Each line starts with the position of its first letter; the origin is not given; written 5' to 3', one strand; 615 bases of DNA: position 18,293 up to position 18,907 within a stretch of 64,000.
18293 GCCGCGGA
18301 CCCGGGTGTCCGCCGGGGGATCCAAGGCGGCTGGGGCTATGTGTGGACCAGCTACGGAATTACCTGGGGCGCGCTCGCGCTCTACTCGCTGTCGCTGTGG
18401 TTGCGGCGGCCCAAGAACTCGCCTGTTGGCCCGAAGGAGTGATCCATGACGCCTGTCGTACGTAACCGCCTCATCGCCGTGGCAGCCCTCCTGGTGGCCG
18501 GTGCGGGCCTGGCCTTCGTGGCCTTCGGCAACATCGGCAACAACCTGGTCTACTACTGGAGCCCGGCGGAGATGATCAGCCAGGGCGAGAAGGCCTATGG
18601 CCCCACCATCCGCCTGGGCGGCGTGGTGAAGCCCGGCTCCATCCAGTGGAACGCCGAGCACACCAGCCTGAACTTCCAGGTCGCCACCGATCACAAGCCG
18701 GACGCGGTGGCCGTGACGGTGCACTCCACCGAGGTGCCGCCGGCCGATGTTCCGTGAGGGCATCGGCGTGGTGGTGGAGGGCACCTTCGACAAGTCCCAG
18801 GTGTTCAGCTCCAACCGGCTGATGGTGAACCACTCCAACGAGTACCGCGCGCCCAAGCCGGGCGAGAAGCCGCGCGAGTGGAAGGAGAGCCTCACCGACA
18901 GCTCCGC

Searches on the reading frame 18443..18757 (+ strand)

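Call 51: search_protein_families(library=pfam, proteins=[window:18443-18757:+], max_evalue=0.00001)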
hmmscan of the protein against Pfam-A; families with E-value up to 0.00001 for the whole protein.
window:18443-18757:+ (104 aa): 1 family
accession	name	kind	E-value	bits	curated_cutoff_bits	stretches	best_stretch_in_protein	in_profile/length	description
PF03100.22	CcmE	-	1.7e-09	38.4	24.6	1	36-100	2-62/99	CcmE domain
